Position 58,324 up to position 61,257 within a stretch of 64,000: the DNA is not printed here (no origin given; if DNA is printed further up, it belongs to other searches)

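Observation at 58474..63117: Tandem co-directional pair of paralogs (3-nt spacing), one with PKD plus pectate-lyase-fold beta-helix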

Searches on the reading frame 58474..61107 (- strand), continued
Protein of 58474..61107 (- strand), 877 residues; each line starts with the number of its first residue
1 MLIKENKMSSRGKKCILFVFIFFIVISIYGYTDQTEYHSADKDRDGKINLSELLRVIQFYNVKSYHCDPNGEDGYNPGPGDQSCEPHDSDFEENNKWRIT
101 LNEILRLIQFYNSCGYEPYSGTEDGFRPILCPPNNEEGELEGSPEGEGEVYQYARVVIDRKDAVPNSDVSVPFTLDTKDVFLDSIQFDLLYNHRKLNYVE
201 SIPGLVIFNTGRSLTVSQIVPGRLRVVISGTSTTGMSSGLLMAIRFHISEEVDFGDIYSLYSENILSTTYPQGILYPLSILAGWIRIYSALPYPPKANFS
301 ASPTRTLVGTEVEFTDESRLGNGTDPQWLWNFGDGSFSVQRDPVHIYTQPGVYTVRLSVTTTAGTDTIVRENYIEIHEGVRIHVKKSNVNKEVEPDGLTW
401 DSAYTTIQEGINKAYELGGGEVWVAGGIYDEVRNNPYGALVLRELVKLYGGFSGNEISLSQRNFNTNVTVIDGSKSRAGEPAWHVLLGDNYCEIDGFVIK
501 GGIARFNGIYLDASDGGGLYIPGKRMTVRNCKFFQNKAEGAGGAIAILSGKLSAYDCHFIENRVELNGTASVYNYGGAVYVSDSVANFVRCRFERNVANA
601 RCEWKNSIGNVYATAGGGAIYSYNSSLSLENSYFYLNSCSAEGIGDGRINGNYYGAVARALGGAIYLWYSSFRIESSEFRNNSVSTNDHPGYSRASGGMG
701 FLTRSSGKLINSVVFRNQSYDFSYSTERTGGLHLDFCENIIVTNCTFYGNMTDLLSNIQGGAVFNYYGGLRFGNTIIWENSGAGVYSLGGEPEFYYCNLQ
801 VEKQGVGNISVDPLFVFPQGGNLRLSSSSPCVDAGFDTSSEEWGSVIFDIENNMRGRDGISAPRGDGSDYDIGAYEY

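Call 22: find_encoding_contigs(protein=P0003, flank=8000, max_places=2)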
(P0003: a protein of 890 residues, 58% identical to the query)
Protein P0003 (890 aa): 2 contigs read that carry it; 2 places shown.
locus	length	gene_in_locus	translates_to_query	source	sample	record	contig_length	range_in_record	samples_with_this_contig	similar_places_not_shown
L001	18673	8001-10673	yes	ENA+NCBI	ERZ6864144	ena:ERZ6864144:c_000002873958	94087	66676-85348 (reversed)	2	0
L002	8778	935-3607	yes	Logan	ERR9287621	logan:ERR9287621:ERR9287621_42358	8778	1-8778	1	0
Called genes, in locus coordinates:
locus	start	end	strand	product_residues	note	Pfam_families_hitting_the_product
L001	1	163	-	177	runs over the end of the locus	PF13616:Rotamase_3, PF00639:Rotamase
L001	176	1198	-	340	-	PF00482:T2SSF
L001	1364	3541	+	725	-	-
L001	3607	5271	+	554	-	PF03109:ABC1, PF01163:RIO1 (faint), PF27536:UbiB_helical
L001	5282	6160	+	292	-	PF22700:MVD-like_N (weak), PF00288:GHMP_kinases_N, PF08544:GHMP_kinases_C (weak)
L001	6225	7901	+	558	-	PF00036:EF-hand_1 (faint), PF13202:EF-hand_5 (faint), PF13405:EF-hand_6 (faint)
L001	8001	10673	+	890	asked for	PF18911:PKD_4, PF00801:PKD, PF13229:Beta_helix (faint)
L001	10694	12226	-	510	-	PF00072:Response_reg, PF01590:GAF (weak), PF13185:GAF_2 (faint), PF01966:HD, PF13487:HD_5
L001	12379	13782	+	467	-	PF04734:Ceramidase_alk (faint)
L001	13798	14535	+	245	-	PF00702:Hydrolase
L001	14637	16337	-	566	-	PF01144:CoA_trans, PF16957:Mal_decarbox_Al (weak)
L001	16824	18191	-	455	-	PF02878:PGM_PMM_I, PF02879:PGM_PMM_II, PF02880:PGM_PMM_III, PF00408:PGM_PMM_IV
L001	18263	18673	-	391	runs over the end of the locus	PF04389:Peptidase_M28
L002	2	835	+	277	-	?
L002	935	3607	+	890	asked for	PF18911:PKD_4, PF00801:PKD, PF13229:Beta_helix (faint)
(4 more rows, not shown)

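Call 23: find_encoding_contigs(protein=P0009, flank=8000, max_places=2)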
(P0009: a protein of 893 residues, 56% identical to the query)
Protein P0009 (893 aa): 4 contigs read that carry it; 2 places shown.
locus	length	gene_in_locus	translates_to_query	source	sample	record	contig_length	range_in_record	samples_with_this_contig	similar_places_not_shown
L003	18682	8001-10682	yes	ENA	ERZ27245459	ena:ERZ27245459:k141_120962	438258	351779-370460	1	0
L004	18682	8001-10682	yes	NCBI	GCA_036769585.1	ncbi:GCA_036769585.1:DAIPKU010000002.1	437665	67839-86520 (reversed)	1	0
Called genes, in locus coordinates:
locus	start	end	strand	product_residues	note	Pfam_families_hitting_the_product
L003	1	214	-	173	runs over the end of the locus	PF13616:Rotamase_3, PF00639:Rotamase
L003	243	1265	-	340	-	PF00482:T2SSF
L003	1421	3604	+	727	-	-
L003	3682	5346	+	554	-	PF03109:ABC1, PF27536:UbiB_helical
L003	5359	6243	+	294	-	PF00288:GHMP_kinases_N, PF08544:GHMP_kinases_C (weak)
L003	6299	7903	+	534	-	PF00036:EF-hand_1 (faint), PF13202:EF-hand_5 (faint), PF13405:EF-hand_6 (faint), PF13499:EF-hand_7 (weak)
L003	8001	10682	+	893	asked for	PF00801:PKD, PF18911:PKD_4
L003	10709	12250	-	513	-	PF00072:Response_reg, PF01590:GAF, PF13185:GAF_2 (faint), PF13487:HD_5, PF01966:HD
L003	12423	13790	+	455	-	PF04734:Ceramidase_alk (faint)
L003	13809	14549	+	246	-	PF00702:Hydrolase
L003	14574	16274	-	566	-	PF01144:CoA_trans, PF16957:Mal_decarbox_Al (weak)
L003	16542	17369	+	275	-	PF04024:PspC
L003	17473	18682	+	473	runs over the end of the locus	PF00282:Pyridoxal_deC, PF00266:Aminotran_5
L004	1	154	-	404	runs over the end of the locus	PF00155:Aminotran_1_2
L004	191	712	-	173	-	PF13616:Rotamase_3, PF00639:Rotamase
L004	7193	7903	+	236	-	PF23564:EF-hand_FSTL1 (faint), PF00036:EF-hand_1 (faint), PF13405:EF-hand_6 (faint), PF13499:EF-hand_7 (weak), PF13202:EF-hand_5 (faint)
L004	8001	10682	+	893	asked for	PF00801:PKD, PF18911:PKD_4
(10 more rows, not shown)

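Call 24: find_encoding_contigs(protein=P0014, flank=8000, max_places=2)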
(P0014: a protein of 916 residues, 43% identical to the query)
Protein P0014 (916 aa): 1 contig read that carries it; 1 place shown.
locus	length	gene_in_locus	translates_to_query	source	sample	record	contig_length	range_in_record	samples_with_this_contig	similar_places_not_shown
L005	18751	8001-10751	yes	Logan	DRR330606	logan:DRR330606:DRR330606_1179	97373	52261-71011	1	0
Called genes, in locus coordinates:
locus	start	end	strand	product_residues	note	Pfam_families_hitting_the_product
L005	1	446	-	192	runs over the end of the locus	PF03938:OmpH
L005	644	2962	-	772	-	PF07244:POTRA, PF08478:POTRA_1 (faint), PF08479:POTRA_2 (faint), PF07244:POTRA, PF01103:Omp85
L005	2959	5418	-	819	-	PF02861:Clp_N, PF00004:AAA, PF17871:AAA_lid_9, PF00158:Sigma54_activat, PF07724:AAA_2, PF00004:AAA, PF07728:AAA_5, PF10431:ClpB_D2-small, +13 more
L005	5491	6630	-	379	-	PF00217:ATP-gua_Ptrans, PF27454:McsB_C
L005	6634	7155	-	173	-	PF02151:UVR (weak)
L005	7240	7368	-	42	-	-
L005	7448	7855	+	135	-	PF05046:Img2, PF01253:SUI1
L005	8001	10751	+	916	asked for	PF00801:PKD, PF18911:PKD_4, PF13229:Beta_helix (weak)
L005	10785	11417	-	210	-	PF13886:TM7S3_TM198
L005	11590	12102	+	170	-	PF12850:Metallophos_2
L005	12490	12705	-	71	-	-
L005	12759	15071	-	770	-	PF02838:Glyco_hydro_20b (weak), PF03648:Glyco_hydro_67N, PF16126:DUF4838, PF07691:PA14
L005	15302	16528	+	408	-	-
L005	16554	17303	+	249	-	PF03781:FGE-sulfatase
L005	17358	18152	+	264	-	PF01925:TauE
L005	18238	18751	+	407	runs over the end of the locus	PF04338:DUF481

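Call 26: find_encoding_contigs(protein=P0017, flank=6000, max_places=1)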
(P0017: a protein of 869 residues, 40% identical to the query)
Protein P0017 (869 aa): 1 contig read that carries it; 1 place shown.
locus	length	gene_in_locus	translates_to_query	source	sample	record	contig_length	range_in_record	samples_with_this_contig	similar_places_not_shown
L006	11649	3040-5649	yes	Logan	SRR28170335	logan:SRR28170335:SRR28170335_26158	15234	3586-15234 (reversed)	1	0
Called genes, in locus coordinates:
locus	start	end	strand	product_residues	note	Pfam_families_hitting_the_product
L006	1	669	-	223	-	?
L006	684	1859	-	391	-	PF00217:ATP-gua_Ptrans, PF27454:McsB_C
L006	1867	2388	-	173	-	PF02151:UVR (weak)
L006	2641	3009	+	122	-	PF05046:Img2 (weak), PF01253:SUI1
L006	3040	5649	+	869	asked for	PF00801:PKD, PF18911:PKD_4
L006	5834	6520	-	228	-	PF13886:TM7S3_TM198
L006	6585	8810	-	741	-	PF01553:Acyltransferase (weak), PF00561:Abhydrolase_1 (weak), PF12146:Hydrolase_4, PF12697:Abhydrolase_6, PF00326:Peptidase_S9 (faint)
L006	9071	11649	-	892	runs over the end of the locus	PF01751:Toprim, PF01131:Topoisom_bac, PF13368:Toprim_C_rpt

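Call 27: find_encoding_contigs(protein=P0019, flank=6000, max_places=1)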
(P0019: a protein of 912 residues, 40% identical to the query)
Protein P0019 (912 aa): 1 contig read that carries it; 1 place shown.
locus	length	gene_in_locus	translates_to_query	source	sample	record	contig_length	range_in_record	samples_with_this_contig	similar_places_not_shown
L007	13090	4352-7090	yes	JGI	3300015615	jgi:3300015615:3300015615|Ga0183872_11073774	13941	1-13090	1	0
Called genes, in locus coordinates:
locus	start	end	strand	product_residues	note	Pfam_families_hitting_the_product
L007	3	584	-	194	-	?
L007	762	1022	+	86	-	PF04221:RelB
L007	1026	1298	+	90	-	PF15738:YafQ_toxin, PF05016:ParE_toxin (weak)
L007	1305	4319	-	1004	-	-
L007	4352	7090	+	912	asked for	PF00963:Cohesin, PF00801:PKD, PF18911:PKD_4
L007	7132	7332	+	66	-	PF02597:ThiS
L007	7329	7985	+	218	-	PF02581:TMP-TENI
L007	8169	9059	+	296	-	PF07963:N_methyl, PF07596:SBP_bac_10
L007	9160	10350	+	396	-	PF00266:Aminotran_5, PF01212:Beta_elim_lyase (weak)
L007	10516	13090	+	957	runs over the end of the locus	PF00036:EF-hand_1 (faint), PF10591:SPARC_Ca_bdg (faint), PF13202:EF-hand_5 (faint), PF13405:EF-hand_6 (faint), PF13833:EF-hand_8 (faint), PF23564:EF-hand_FSTL1 (faint), PF13499:EF-hand_7 (weak)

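Call 30: predict_structure(alignment_id=A1)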
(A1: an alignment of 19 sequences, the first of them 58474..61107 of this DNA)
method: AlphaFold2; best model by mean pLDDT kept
length: 877 residues; sequences in the alignment: 19
mean_pLDDT: 82.2   pTM: 0.62
mean pLDDT of the five models: 82.2, 81.6, 80.5, 78.8, 78.6
residues with pLDDT >= 90: 378; 70-90: 361; 50-70: 59; < 50: 79
segments of 3 or more residues with pLDDT < 50: 1-8, 29-34, 132-149, 833-877
pLDDT, mean of each block of 10 residues (from residue 1): 41 63 57 58 79 82 81 76 70 71 81 82 75 39 34 86 92 92 92 90 90 88 90 87 94 83 88 85 86 90 84 88 89 93 90 95 94 89 77 77 90 90 94 90 93 88 92 93 94 95 87 88 93 95 93 97 89 94 95 97 87 94 94 96 89 89 95 91 89 90 92 90 83 91 87 81 90 86 86 83 77 74 66 46 39 31 28 25
secondary structure, 60 per line:
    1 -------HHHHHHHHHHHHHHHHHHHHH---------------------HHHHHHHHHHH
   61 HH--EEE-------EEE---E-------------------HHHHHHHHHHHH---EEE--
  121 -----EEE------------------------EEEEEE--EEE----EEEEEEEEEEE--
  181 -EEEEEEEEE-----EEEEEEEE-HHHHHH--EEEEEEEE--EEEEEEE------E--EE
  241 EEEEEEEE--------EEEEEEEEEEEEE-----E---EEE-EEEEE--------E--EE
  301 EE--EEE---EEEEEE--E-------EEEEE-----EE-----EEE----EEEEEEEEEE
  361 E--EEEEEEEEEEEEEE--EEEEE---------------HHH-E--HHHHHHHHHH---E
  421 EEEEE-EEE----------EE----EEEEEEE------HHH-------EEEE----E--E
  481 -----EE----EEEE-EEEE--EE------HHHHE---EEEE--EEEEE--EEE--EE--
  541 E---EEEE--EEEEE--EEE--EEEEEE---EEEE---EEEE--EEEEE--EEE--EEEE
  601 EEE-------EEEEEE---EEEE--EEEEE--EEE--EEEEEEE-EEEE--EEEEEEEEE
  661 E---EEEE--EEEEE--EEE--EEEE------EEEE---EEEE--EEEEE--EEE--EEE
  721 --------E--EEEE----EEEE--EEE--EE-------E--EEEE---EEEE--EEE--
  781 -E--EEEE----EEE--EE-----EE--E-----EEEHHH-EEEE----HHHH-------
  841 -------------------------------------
elements in order (helices of 4 or more, strands of 3 or more residues): H8-28 H50-62 E65-67 E75-77 H101-112 E116-118 E126-128 E153-158 E161-163 E168-178 E182-190 E196-203 H205-210 E213-220 E223-229 E239-248 E257-269 E279-281 E283-287 E299-302 E305-307 E311-316 E327-331 E344-346 E351-361 E364-377 E380-384 H407-416 E420-425 E427-429 E446-452 E469-472 E492-495 E497-500 H511-514 E519-522 E525-529 E532-534 E545-548 E551-555 E558-560 E563-568 E572-575 E579-582 E585-589 E592-594 E597-603 E611-616 E620-623 E626-630 E633-635 E638-644 E646-649 E652-661 E665-668 E671-675 E678-680 E683-686 E693-696 E700-703 E706-710 E713-715 E718-720 E732-735 E740-743 E746-748 E763-766 E770-773 E776-778 E785-788 E793-795 E815-817 E822-825 H830-833

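Call 33: fold_search(model_id=the predicted structure, library=pdb)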
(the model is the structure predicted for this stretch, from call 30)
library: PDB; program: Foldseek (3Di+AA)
matches with E <= 10: 1952; with E <= 0.001: 197
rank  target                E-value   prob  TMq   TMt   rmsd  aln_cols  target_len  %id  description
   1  2w1n                  4.5e-10  1.00  0.13  0.46  14.0       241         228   13  cohesin and fibronectin type-III double module construct from the Clostridium perfringens glycoside hydrolase GH84C (released 2009-02-03)
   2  4fl4_I                1.1e-09  1.00  0.15  0.41  15.1       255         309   12  Scaffoldin conformation and dynamics revealed by a ternary complex from the Clostridium thermocellum cellulosome (released 2012-06-27)
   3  3kcp_A                2.9e-09  1.00  0.15  0.40  14.3       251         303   12  Crystal structure of interacting Clostridium thermocellum multimodular components (released 2010-02-09)
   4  6kgd_A                3.4e-09  1.00  0.15  0.83   2.5       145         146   15  Crystal structure of CaDoc0917(R49D)-CaCohA2 complex at pH 8.0 (released 2020-07-08)
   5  6kgc_A                3.9e-09  1.00  0.15  0.84   2.5       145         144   16  Crystal structure of CaDoc0917(R49D)-CaCohA2 complex at pH 5.4 (released 2020-07-08)
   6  4fl4_C                5.1e-09  1.00  0.15  0.41  14.7       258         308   12  Scaffoldin conformation and dynamics revealed by a ternary complex from the Clostridium thermocellum cellulosome (released 2012-06-27)
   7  6kge_A                5.6e-09  1.00  0.15  0.84   2.3       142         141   17  Crystal structure of CaDoc0917(R16D)-CaCohA2 complex at pH 5.5 (released 2020-07-08)
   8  6kgf_C                6.7e-09  1.00  0.14  0.81   2.2       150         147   16  Crystal structure of CaDoc0917(R16D)-CaCohA2 complex at pH 8.2 (released 2020-07-08)
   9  4fl4_L                7.4e-09  1.00  0.15  0.41  13.9       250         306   12  Scaffoldin conformation and dynamics revealed by a ternary complex from the Clostridium thermocellum cellulosome (released 2012-06-27)
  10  5nrm_A                9.2e-09  1.00  0.15  0.87   2.1       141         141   17  Crystal structure of the sixth cohesin from Acetivibrio cellulolyticus' scaffoldin B in complex with Cel5 dockerin S51 (released 2018-01-31)
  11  5nrk_A                1.1e-08  1.00  0.15  0.85   2.0       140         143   19  Crystal structure of the sixth cohesin from Acetivibrio cellulolyticus' scaffoldin B in complex with Cel5 dockerin S15 (released 2018-01-31)
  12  4uyq_A                1.2e-08  1.00  0.14  0.80   2.6       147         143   18  High resolution structure of the third cohesin ScaC in complex with the ScaB dockerin with a mutation in the C-termina (released 2015-04-15)
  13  6kgf_A                1.3e-08  1.00  0.15  0.84   2.5       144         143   16  Crystal structure of CaDoc0917(R16D)-CaCohA2 complex at pH 8.2 (released 2020-07-08)
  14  4ums                  1.5e-08  1.00  0.15  0.75   3.0       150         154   14  The crystal structure of the seventh ScaB type I cohesin from Pseudobacteroides cellulosolvens (released 2015-05-06)
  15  3ul4_A                1.6e-08  1.00  0.15  0.83   2.2       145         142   17  Crystal structure of Coh-OlpA(Cthe_3080)-Doc918(Cthe_0918) complex: A novel type I Cohesin-Dockerin complex from Clost (released 2012-11-28)
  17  4uyp_C                3.5e-08  1.00  0.14  0.80   2.4       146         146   18  High resolution structure of the third cohesin ScaC in complex with the ScaB dockerin with a mutation in the N-termina (released 2015-04-15)
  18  4uyp_A                4.4e-08  1.00  0.14  0.81   2.4       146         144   18  High resolution structure of the third cohesin ScaC in complex with the ScaB dockerin with a mutation in the N-termina (released 2015-04-15)
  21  6kg8_MODEL_1_A        1.5e-07  1.00  0.14  0.74   3.1       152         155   18  Solution structure of CaCohA2 from Clostridium acetobutylicum (released 2020-07-08)
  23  2vn5_C                1.7e-07  1.00  0.14  0.80   2.3       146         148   16  The Clostridium cellulolyticum dockerin displays a dual binding mode for its cohesin partner (released 2008-05-20)
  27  1g1k_A                2.5e-07  1.00  0.14  0.81   2.3       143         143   17  COHESIN MODULE FROM THE CELLULOSOME OF CLOSTRIDIUM CELLULOLYTICUM (released 2000-11-22)
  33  2vn5_A                5.9e-07  1.00  0.14  0.83   2.3       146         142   16  The Clostridium cellulolyticum dockerin displays a dual binding mode for its cohesin partner (released 2008-05-20)
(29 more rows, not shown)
